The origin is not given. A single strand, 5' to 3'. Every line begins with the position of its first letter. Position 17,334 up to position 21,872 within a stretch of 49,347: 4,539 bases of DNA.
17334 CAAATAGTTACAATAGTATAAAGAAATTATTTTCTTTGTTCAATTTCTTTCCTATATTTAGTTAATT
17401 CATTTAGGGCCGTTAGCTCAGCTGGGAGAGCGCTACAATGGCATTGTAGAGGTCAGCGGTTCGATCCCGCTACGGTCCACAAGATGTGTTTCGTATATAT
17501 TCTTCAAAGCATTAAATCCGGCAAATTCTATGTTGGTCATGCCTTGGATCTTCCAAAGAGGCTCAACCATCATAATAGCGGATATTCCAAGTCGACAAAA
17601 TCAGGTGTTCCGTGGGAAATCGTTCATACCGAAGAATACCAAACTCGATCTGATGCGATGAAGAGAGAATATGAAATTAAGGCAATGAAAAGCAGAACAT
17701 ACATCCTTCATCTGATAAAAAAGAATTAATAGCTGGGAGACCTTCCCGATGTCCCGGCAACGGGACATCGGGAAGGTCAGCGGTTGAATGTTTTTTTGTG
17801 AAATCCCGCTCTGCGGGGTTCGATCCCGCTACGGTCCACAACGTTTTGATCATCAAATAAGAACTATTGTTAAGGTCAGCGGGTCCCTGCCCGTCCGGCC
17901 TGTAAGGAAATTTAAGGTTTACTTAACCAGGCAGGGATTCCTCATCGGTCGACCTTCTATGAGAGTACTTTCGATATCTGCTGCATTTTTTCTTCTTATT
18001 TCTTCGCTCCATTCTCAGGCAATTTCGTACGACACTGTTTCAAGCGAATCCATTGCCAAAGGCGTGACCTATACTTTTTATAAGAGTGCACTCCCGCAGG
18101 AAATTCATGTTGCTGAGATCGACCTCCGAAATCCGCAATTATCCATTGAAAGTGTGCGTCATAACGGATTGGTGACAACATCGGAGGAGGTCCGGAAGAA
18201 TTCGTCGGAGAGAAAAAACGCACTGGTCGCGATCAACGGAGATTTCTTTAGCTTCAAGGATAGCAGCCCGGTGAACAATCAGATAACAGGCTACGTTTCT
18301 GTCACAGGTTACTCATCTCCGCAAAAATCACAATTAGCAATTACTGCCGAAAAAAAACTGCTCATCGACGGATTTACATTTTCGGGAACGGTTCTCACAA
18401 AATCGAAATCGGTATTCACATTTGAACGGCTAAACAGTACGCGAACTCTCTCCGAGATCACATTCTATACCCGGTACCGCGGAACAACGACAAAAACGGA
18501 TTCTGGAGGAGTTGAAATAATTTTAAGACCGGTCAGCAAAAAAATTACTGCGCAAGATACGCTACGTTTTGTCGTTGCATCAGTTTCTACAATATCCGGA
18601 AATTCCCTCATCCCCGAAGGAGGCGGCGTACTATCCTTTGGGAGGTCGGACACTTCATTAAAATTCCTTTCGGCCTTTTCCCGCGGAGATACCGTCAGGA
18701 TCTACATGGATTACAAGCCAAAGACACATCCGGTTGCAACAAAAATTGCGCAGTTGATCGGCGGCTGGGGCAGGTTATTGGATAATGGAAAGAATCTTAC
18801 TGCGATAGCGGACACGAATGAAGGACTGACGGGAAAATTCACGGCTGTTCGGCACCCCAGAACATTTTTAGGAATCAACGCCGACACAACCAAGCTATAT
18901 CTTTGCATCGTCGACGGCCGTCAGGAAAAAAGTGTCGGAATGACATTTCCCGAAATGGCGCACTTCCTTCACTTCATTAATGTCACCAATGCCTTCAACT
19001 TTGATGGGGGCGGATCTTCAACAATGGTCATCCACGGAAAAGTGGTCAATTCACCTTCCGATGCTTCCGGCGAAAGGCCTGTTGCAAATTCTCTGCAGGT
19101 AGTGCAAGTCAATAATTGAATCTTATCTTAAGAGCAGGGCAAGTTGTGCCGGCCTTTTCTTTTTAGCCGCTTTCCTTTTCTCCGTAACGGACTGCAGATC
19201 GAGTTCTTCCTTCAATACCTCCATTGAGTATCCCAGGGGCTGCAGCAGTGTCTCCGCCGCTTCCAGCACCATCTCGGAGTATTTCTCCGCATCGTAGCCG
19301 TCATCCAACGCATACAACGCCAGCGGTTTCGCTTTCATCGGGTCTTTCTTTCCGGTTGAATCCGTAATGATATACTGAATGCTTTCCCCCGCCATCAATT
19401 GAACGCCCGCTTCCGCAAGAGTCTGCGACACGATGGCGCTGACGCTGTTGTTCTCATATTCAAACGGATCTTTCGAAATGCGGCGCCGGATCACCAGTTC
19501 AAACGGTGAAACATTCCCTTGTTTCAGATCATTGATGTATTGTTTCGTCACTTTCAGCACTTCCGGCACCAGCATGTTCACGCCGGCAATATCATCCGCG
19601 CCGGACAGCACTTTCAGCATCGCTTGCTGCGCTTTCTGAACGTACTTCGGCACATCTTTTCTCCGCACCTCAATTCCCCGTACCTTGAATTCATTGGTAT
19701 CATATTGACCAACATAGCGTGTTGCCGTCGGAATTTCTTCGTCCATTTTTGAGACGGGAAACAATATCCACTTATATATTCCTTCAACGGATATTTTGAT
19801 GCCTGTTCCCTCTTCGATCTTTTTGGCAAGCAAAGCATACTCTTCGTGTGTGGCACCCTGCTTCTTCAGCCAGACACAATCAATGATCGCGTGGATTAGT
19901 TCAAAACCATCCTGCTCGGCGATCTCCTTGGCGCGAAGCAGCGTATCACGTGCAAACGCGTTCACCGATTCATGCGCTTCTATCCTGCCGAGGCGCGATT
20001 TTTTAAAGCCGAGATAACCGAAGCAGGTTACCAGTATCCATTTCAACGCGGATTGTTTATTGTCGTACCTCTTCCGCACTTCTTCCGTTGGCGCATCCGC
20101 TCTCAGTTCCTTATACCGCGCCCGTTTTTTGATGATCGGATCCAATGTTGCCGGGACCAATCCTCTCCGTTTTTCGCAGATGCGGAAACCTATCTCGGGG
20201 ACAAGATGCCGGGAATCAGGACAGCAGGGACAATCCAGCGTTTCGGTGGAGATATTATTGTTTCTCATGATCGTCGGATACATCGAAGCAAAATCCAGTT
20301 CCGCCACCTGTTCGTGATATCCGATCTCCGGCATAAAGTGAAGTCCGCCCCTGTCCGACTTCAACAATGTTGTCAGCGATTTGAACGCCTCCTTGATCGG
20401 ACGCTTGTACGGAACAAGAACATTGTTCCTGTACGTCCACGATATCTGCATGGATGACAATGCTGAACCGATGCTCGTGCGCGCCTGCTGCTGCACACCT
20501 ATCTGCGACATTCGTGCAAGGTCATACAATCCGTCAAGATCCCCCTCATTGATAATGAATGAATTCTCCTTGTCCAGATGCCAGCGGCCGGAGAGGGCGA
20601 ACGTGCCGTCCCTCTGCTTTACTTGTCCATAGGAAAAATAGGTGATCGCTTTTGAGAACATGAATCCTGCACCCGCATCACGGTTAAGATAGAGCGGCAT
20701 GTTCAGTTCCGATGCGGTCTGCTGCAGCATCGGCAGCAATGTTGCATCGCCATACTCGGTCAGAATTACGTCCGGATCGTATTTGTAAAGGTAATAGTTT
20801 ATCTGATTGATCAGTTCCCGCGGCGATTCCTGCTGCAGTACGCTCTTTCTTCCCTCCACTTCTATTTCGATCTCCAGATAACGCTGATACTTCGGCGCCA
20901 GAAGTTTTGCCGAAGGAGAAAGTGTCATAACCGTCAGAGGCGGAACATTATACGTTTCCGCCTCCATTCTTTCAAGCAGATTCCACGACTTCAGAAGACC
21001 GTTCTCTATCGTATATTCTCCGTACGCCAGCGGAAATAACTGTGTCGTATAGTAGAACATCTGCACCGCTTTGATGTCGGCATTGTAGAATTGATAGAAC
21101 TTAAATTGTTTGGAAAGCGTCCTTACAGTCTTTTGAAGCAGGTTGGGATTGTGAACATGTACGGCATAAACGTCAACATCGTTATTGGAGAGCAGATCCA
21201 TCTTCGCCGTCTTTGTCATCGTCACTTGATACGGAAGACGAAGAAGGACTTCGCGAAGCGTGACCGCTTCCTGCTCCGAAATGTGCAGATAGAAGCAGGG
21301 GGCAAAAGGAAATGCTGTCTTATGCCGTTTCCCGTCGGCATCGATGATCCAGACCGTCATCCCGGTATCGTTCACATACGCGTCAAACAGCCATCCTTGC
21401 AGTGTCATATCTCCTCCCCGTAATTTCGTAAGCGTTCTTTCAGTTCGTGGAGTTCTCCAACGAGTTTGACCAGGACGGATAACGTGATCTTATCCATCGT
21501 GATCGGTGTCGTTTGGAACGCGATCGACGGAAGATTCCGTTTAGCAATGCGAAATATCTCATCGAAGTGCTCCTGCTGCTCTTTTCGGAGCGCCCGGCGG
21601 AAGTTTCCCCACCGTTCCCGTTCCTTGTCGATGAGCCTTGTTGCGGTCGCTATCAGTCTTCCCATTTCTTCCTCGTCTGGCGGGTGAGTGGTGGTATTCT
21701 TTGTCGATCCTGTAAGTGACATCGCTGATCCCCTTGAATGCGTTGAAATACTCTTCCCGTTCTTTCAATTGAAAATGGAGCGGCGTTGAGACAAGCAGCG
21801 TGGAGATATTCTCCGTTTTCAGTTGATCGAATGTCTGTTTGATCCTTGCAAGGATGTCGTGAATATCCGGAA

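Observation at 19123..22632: Archaeal-type PolB2 cassette in a bacterium: candidate SOS mutagenesis system analogous to imuABC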

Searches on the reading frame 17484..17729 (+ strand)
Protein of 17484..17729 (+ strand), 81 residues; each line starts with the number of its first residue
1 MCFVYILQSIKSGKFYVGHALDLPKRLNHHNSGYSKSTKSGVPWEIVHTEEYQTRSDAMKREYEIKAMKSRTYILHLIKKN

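Call 25: search_protein_families(library=pfam, proteins=[window:17484-17729:+], max_evalue=0.001)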
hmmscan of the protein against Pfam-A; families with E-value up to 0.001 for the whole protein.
window:17484-17729:+ (81 aa): 2 families
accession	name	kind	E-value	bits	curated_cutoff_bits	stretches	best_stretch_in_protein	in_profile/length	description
PF01541.30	GIY-YIG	-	1.3e-16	61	22.6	1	1-70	1-73/78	GIY-YIG catalytic domain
PF10544.15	T5orf172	-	0.00071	20.5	20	1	3-67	2-65/101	T5orf172 domain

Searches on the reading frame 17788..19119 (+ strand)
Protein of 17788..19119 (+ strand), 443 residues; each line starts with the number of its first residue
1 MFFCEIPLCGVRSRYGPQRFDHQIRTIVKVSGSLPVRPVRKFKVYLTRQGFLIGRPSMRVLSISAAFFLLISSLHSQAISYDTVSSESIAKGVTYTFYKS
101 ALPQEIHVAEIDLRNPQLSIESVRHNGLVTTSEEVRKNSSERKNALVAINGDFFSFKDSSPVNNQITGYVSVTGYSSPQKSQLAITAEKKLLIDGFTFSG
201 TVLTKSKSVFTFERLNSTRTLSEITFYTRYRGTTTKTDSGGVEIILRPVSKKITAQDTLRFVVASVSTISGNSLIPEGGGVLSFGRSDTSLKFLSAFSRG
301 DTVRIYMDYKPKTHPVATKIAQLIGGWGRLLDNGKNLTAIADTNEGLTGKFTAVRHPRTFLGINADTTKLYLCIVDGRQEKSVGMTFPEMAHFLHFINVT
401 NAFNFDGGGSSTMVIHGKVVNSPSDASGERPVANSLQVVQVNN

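Call 25: search_protein_families(library=pfam, proteins=[window:17788-19119:+], max_evalue=0.001)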
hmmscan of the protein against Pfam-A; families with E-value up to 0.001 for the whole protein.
window:17788-19119:+ (443 aa): 1 family
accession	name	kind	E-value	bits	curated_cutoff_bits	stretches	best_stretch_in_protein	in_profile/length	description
PF09992.14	NAGPA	-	1.2e-33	117.1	25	1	271-438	19-168/169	Phosphodiester glycosidase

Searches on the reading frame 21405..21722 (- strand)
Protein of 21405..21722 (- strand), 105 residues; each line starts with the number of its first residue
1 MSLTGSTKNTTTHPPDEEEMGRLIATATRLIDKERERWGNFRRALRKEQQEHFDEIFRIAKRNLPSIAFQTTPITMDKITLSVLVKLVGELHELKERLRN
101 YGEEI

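Call 3: search_protein_families(library=pfam, proteins=[window:21405-21722:-], max_evalue=1)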
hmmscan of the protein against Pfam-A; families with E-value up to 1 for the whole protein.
window:21405-21722:- (105 aa): 1 family
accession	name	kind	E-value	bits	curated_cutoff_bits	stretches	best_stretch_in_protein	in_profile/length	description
PF00601.24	Flu_NS2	-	0.13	13.1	25.9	1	32-102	32-104/108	Influenza non-structural protein (NS2)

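Call 4: search_protein_families(library=ncbifam, proteins=[window:21405-21722:-], max_evalue=1)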
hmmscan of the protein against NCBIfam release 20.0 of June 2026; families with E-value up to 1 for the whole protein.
window:21405-21722:- (105 aa): 0 families

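Call 35: find_homologous_proteins(query=window:21405-21665:-, max_evalue=0.01)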
Query window:21405-21665:- (86 aa): 3 proteins with E <= 0.01 among 4 candidates.
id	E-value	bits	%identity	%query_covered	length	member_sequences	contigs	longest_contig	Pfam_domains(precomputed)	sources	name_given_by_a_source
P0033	2.8e-48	179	100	100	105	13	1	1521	PF26485.1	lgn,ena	-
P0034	2.4e-42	160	91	100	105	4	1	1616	PF26485.1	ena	-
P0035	8.8e-5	40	35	93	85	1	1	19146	PF26485.1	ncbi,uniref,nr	ncbi:hypothetical protein [Leptospira sp. id769339]|uniref:hypothetical protein n=1 Tax=Leptospira s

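Call 46: find_encoding_contigs(protein=P0035, flank=6000, max_places=2)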
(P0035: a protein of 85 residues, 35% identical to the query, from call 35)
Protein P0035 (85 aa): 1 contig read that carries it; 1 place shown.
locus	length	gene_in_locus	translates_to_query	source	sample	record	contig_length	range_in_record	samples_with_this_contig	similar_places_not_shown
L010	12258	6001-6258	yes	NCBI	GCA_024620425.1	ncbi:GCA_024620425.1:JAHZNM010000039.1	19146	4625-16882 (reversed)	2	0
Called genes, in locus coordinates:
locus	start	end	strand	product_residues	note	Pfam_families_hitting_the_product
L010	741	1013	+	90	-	-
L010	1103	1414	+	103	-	-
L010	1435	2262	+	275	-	PF13708:DUF4942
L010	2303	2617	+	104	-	-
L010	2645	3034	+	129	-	-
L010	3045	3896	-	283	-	PF00145:DNA_methylase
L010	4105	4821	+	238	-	PF02810:SEC-C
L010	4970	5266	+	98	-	-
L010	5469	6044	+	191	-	-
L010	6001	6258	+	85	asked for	PF26485:DUF8156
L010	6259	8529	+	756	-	PF00136:DNA_pol_B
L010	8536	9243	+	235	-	PF02586:SRAP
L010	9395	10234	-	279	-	-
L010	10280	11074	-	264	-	PF08239:SH3_3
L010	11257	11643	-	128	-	-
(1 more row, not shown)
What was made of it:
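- On PPB2 (arCOG07300, Pfam DUF8156): Its homologs carry PF26485 (calls 35, 46).
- Tried and rejected: The family name came from precomputed annotations (calls 35, 46).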

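Call 80: search_protein_families(library=padloc, proteins=[window:21405-21665:-], max_evalue=0.01)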
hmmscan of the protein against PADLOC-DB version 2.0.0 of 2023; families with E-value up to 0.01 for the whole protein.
window:21405-21665:- (86 aa): 0 families
